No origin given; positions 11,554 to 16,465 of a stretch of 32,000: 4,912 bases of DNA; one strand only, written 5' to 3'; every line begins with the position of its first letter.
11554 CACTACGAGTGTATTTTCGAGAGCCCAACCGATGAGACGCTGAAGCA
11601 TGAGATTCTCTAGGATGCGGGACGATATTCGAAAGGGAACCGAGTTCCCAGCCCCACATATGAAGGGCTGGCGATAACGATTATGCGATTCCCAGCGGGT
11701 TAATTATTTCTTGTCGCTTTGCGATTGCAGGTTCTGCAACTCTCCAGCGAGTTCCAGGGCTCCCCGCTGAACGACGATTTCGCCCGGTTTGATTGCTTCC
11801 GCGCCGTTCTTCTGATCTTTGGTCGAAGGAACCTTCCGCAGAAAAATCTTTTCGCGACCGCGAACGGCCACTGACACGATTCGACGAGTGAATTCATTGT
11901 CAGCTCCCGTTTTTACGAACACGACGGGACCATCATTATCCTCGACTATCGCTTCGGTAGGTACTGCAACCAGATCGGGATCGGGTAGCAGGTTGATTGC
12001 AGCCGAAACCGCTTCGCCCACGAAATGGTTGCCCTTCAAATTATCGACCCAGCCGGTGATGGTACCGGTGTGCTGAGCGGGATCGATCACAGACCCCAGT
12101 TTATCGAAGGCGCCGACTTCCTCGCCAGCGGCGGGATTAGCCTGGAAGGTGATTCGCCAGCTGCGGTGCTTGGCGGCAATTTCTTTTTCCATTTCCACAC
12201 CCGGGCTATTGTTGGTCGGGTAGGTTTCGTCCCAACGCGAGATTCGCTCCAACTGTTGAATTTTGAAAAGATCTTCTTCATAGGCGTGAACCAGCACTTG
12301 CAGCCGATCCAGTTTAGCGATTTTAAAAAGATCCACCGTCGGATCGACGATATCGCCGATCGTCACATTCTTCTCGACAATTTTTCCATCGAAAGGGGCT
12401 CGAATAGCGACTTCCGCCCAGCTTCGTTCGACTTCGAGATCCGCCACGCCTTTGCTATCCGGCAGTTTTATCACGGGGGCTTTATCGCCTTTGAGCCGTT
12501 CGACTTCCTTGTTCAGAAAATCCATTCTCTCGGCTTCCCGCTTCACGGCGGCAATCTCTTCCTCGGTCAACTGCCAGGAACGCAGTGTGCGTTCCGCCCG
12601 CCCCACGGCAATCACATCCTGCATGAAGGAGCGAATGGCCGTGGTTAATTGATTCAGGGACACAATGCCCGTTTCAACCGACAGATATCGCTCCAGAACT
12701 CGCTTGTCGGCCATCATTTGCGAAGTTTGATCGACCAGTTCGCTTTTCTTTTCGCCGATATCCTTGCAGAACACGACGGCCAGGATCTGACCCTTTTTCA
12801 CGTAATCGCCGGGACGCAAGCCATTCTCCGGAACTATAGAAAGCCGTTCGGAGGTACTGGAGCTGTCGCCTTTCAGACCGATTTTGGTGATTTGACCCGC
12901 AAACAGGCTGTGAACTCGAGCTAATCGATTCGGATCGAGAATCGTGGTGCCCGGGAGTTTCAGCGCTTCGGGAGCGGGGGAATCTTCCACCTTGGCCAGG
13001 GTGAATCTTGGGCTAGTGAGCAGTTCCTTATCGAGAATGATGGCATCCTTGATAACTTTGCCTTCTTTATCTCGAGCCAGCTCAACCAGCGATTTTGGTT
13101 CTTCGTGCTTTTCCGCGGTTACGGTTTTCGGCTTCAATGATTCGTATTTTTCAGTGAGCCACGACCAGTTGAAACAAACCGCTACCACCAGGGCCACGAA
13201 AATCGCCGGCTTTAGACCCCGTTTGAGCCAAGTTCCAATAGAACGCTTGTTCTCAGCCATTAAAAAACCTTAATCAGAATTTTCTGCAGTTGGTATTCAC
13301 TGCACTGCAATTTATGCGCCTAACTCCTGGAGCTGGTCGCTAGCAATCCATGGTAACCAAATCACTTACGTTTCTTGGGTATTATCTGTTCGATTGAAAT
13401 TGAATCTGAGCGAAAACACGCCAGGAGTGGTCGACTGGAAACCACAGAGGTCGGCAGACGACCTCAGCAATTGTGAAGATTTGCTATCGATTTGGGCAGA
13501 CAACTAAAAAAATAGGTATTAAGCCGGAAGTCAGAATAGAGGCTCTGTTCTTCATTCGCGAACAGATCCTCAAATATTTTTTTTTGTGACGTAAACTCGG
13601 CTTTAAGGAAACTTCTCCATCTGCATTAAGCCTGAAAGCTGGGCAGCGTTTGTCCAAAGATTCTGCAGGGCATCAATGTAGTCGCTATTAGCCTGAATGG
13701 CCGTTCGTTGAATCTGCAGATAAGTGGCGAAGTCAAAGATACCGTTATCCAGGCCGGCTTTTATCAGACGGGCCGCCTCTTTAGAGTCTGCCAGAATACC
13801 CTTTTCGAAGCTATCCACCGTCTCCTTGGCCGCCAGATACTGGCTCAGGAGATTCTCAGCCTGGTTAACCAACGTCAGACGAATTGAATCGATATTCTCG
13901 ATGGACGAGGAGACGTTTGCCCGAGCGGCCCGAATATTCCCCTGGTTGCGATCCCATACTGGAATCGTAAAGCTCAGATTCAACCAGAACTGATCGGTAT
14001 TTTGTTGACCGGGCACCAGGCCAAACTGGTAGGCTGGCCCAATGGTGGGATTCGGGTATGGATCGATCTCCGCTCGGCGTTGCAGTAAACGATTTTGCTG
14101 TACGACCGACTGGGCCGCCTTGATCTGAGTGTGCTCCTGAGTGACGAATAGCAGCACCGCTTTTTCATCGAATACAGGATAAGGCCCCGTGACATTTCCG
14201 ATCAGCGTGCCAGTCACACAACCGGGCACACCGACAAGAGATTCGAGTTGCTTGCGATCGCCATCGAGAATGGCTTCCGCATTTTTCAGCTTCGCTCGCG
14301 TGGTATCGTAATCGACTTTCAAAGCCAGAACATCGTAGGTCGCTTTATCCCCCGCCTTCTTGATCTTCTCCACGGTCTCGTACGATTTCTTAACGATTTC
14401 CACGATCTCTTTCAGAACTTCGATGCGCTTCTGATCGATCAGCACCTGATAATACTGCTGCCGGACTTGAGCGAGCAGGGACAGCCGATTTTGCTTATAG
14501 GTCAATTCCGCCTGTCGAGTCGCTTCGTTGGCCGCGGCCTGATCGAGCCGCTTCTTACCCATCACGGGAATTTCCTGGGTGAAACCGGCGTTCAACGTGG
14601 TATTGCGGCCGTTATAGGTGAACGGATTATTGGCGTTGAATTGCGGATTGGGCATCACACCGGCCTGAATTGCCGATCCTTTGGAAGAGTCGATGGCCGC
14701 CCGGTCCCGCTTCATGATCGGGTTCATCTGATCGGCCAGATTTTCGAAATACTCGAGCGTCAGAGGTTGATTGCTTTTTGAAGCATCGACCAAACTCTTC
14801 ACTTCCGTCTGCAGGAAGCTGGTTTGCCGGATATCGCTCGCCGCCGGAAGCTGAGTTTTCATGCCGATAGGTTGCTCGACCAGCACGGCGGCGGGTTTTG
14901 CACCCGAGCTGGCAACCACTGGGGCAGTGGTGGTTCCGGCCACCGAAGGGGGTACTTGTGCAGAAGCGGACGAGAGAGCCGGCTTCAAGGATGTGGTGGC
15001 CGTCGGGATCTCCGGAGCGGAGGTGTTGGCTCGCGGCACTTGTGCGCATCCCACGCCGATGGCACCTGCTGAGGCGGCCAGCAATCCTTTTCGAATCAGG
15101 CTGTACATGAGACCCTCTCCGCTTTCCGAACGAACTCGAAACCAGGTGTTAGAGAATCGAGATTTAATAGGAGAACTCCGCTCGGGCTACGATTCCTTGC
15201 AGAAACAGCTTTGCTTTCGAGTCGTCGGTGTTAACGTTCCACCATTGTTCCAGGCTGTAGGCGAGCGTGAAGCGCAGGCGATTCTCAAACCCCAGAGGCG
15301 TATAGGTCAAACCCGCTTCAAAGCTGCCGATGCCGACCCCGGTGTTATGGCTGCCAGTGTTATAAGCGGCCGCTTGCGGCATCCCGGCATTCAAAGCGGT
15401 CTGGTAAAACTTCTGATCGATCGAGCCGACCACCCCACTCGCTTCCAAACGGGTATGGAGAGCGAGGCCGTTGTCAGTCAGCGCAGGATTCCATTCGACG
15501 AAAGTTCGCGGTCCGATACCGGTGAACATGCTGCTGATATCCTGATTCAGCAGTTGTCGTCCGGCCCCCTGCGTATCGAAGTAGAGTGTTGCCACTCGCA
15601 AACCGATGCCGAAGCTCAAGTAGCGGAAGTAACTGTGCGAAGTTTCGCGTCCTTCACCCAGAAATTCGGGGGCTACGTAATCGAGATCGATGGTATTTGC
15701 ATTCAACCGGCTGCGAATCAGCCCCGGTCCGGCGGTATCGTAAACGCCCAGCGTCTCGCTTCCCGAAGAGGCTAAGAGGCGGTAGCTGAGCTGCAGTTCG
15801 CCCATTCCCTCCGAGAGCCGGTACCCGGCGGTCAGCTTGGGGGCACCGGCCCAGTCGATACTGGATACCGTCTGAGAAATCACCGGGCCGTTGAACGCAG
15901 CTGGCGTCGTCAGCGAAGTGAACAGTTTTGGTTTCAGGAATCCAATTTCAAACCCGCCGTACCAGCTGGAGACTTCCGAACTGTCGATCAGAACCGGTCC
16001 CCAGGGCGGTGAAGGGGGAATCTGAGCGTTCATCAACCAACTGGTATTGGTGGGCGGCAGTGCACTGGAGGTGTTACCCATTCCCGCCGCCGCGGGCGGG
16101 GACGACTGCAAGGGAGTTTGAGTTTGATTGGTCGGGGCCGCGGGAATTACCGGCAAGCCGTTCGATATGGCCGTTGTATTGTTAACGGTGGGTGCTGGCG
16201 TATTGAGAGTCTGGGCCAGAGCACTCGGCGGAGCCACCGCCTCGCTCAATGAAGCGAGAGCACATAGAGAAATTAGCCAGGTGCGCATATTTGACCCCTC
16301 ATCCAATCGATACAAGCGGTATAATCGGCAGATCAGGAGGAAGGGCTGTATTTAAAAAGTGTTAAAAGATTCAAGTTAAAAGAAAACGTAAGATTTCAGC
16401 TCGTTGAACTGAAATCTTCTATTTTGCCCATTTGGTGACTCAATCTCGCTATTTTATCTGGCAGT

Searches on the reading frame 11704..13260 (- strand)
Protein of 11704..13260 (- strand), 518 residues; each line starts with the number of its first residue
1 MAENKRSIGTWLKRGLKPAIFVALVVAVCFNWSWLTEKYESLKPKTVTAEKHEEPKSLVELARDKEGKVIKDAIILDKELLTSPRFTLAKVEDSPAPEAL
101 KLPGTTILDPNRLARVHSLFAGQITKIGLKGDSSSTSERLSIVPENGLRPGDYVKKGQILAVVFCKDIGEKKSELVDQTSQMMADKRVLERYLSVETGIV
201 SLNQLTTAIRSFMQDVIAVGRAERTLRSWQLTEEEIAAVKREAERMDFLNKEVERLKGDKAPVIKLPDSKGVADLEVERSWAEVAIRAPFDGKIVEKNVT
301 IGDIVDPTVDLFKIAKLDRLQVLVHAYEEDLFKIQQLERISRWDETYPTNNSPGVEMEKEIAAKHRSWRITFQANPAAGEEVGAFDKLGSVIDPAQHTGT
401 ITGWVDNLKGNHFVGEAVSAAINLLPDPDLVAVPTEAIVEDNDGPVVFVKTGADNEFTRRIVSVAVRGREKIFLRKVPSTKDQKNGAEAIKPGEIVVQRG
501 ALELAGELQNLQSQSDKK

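Call 32: search_protein_families(library=pfam, proteins=[window:11704-13260:-], max_evalue=0.001)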
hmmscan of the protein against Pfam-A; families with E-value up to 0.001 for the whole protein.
window:11704-13260:- (518 aa): 3 families
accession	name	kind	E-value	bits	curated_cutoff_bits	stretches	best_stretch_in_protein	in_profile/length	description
PF16576.10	HlyD_D23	-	1.1e-15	57.9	30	1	282-340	107-165/214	Barrel-sandwich domain of CusB or HlyD membrane-fusion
PF13437.12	HlyD_3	-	6.6e-09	36.9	22.2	1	286-335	2-51/106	HlyD family secretion protein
PF13533.13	Biotin_lipoyl_2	-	9.9e-06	25.7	29.8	0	151-162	19-30/32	Biotin-lipoyl like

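Call 33: search_protein_families(library=ncbifam, proteins=[window:11704-13260:-], max_evalue=0.01)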
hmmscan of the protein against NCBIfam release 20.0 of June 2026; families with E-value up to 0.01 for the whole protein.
window:11704-13260:- (518 aa): 8 families
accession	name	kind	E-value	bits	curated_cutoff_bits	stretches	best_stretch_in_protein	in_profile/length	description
TIGR01730.1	RND_mfp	subfamily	1.1e-21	77.1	94.9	1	283-471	134-292/322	efflux RND transporter periplasmic adaptor subunit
TIGR00999.1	8a0102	subfamily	8.6e-18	64.4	319.3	2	151-335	1-144/271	CzcB/NccB family metal efflux transporter periplasmic adaptor subunit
NF045680.1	DiMtlExpIhpB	equivalog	4.1e-06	26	450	1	272-336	126-190/326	divalent metal ion exporter adaptor subunit IhpB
TIGR00998.1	8a0101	subfamily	2.8e-05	23.2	390.8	1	214-335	140-256/334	EmrA/EmrK family multidrug efflux transporter periplasmic adaptor subunit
TIGR03794.1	NHLM_micro_HlyD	equivalog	0.00011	21.3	156.2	0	270-317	241-287/421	NHLP bacteriocin system secretion protein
TIGR02971.1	heterocyst_DevB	subfamily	0.00045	19.7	129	0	285-335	206-255/327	ABC exporter membrane fusion protein, DevB family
NF007785.0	PRK10476.1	equivalog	0.0057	15.5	376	1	278-335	203-260/347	multidrug transporter subunit MdtN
TIGR01843.1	type_I_hlyD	subfamily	0.0073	15.3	208.65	0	198-315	190-303/422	HlyD family type I secretion periplasmic adaptor subunit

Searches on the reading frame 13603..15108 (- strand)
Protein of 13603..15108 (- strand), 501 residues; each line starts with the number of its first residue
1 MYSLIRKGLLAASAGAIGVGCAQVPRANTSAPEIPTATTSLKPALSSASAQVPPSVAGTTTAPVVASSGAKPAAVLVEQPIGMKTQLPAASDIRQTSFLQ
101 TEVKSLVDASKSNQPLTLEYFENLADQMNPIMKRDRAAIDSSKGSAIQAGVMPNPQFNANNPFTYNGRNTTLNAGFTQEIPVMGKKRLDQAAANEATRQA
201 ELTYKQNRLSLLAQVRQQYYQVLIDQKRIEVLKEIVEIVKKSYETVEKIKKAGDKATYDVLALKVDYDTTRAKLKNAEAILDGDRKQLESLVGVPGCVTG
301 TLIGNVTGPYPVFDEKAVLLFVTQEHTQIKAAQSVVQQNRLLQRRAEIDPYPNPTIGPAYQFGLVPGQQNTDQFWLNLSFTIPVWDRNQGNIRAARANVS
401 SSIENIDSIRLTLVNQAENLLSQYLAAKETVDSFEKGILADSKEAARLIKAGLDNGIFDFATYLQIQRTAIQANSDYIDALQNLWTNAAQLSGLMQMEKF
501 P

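Call 32: search_protein_families(library=pfam, proteins=[window:13603-15108:-], max_evalue=0.001)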
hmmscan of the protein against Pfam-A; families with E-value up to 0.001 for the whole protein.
window:13603-15108:- (501 aa): 1 family
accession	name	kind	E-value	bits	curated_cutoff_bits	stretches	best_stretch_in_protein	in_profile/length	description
PF02321.23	OEP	-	3.4e-42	144.8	22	2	119-293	2-187/187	Outer membrane efflux protein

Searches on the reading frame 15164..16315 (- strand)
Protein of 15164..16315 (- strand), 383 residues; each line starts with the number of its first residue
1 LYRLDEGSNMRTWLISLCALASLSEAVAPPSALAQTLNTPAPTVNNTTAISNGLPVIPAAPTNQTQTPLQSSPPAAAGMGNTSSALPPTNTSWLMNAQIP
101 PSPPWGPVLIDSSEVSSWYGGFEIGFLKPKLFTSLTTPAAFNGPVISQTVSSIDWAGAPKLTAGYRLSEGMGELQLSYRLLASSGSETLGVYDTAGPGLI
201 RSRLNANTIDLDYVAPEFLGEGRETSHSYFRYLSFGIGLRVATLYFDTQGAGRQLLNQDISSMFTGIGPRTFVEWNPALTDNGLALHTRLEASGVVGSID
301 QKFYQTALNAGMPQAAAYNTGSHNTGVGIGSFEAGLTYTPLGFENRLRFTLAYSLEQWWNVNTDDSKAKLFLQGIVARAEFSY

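Call 32: search_protein_families(library=pfam, proteins=[window:15164-16315:-], max_evalue=0.001)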
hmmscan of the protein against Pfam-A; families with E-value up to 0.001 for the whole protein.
window:15164-16315:- (383 aa): 1 family
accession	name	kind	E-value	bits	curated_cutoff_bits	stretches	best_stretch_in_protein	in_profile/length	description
PF05150.18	Legionella_OMP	-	2.3e-07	30.5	25.4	1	118-364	9-253/281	Legionella pneumophila major outer membrane protein precursor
